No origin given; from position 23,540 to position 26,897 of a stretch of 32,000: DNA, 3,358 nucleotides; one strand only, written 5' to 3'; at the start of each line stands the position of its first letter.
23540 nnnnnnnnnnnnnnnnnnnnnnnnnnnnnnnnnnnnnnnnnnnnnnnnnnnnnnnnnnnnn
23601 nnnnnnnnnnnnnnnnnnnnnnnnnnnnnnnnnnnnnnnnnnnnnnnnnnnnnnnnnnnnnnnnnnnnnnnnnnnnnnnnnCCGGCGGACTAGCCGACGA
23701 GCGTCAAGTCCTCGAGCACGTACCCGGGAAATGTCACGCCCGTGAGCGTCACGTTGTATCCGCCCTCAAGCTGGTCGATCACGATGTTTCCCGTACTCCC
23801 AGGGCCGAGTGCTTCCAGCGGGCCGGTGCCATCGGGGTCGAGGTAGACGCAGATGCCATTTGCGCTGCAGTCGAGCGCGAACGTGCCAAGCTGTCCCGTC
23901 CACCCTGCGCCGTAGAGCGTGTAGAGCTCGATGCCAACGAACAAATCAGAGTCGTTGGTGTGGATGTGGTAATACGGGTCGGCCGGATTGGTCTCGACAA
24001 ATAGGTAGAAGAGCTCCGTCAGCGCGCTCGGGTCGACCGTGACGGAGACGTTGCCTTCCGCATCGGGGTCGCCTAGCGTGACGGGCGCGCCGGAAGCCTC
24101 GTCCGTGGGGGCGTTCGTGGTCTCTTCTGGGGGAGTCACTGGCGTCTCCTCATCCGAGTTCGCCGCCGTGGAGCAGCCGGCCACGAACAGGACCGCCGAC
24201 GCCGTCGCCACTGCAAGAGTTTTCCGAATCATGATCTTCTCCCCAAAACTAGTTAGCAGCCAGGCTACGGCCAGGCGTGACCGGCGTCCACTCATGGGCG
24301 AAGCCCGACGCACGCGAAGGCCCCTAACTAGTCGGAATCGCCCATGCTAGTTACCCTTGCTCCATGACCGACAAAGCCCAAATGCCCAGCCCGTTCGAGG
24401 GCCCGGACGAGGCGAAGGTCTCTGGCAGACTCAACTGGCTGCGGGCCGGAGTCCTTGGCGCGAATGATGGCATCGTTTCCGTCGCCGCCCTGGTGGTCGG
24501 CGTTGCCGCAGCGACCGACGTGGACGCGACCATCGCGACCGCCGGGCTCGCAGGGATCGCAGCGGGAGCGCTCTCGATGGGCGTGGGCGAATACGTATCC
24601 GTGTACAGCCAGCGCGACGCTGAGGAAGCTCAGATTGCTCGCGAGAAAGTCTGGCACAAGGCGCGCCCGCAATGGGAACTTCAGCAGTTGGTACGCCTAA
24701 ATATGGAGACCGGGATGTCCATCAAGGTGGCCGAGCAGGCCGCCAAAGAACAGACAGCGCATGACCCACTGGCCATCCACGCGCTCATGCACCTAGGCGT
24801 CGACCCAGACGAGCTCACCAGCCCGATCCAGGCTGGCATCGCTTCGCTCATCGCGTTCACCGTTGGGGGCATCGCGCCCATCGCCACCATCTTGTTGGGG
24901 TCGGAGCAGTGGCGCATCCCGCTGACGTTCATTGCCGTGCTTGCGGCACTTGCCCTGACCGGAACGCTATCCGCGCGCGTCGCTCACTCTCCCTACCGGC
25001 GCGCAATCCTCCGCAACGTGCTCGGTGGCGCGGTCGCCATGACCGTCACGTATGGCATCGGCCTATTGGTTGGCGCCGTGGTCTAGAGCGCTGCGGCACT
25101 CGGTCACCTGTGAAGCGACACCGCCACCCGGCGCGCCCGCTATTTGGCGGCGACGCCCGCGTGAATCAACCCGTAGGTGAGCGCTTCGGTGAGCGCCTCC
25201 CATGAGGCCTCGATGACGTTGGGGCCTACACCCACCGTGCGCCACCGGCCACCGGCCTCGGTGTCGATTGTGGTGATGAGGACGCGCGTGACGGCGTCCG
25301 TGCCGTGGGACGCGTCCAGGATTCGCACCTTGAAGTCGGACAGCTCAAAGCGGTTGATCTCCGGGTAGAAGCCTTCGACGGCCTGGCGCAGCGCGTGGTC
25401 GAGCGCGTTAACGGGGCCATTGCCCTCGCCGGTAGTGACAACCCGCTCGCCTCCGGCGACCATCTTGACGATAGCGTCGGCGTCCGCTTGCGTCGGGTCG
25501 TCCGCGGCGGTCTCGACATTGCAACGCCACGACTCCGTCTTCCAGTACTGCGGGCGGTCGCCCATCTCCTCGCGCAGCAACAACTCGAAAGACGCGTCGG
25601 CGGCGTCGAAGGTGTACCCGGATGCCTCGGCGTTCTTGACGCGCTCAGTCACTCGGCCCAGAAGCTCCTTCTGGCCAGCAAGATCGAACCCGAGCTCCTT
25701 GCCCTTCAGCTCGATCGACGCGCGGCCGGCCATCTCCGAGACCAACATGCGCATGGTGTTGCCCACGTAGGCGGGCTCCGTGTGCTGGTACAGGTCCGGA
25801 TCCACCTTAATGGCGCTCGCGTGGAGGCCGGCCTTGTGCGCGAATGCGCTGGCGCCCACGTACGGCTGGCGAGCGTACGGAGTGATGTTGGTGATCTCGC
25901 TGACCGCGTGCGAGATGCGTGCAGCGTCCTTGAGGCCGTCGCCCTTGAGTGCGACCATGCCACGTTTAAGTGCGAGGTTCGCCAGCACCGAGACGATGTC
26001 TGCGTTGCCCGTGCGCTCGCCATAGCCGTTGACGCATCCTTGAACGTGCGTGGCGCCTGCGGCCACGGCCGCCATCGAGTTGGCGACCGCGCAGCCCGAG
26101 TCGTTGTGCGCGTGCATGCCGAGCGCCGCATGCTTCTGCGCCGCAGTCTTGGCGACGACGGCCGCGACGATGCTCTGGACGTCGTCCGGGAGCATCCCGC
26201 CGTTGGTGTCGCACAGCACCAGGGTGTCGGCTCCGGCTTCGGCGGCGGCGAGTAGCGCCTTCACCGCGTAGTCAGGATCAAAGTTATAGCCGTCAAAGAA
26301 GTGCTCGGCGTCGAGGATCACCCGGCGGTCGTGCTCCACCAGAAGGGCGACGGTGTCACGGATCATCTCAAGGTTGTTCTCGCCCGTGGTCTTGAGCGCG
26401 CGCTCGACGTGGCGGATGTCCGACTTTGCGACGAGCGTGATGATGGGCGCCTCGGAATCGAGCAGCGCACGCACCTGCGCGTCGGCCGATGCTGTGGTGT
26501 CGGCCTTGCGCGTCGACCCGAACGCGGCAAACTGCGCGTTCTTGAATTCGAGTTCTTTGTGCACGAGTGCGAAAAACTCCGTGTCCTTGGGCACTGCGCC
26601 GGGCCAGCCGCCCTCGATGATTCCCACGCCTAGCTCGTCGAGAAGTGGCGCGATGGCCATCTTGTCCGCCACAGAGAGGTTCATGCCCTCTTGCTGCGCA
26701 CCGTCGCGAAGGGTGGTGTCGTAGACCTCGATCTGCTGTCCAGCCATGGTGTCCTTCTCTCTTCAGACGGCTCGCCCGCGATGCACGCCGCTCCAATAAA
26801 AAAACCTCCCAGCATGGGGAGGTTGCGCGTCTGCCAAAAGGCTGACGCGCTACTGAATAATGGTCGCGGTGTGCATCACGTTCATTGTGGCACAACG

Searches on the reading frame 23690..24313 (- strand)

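Call 14: search_protein_families(library=pfam, proteins=[window:23690-24313:-], max_evalue=0.00001)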
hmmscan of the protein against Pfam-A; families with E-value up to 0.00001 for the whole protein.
window:23690-24313:- (207 aa): 0 families

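Call 84: search_protein_families(library=pfam, proteins=[window:23690-24313:-], max_evalue=0.1)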
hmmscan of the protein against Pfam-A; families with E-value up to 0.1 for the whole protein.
window:23690-24313:- (207 aa): 1 family
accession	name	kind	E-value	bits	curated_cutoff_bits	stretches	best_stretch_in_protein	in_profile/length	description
PF03995.18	Inhibitor_I36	-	0.065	13.6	21.1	0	148-166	7-25/69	Peptidase inhibitor family I36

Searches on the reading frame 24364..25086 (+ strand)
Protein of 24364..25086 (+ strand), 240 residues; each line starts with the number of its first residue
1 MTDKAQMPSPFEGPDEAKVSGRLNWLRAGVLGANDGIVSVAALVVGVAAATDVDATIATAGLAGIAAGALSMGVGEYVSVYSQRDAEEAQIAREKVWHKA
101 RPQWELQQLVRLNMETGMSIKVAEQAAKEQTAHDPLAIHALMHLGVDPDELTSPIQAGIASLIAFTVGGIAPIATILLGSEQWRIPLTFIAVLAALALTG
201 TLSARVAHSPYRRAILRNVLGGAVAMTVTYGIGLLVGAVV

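Call 14: search_protein_families(library=pfam, proteins=[window:24364-25086:+], max_evalue=0.00001)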
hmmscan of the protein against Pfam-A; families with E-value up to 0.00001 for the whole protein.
window:24364-25086:+ (240 aa): 1 family
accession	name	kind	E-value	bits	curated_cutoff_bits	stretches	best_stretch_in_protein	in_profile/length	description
PF01988.24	VIT1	-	6.7e-58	196.5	28.1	1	26-233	1-213/214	VIT family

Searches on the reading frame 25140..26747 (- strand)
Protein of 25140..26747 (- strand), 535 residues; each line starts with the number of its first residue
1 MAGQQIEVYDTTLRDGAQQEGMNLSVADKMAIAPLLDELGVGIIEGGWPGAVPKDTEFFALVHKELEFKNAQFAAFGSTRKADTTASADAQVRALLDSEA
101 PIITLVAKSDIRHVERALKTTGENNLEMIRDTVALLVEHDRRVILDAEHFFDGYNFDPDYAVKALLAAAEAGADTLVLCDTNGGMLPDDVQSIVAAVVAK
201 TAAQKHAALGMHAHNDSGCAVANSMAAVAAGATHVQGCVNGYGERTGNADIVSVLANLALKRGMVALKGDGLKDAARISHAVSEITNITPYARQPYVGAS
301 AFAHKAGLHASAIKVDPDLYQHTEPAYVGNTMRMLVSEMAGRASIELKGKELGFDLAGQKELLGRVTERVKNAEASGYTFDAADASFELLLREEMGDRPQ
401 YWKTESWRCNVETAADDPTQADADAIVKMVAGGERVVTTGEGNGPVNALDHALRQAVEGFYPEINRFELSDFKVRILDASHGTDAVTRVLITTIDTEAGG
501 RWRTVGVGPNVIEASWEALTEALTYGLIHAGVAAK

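Call 14: search_protein_families(library=pfam, proteins=[window:25140-26747:-], max_evalue=0.00001)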
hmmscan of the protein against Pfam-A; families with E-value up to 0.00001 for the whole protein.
window:25140-26747:- (535 aa): 3 families
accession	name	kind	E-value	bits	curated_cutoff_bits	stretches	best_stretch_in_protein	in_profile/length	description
PF00682.25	HMGL-like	-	2.7e-45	155.2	29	1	6-263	2-244/260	HMGL-like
PF08502.15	LeuA_dimer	-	1.5e-24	86.9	24.9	1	383-525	3-129/131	LeuA allosteric (dimerisation) domain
PF22617.1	HCS_D2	-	3.6e-12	46.9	27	1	297-373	2-77/82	Homocitrate synthase post-HMGL domain-like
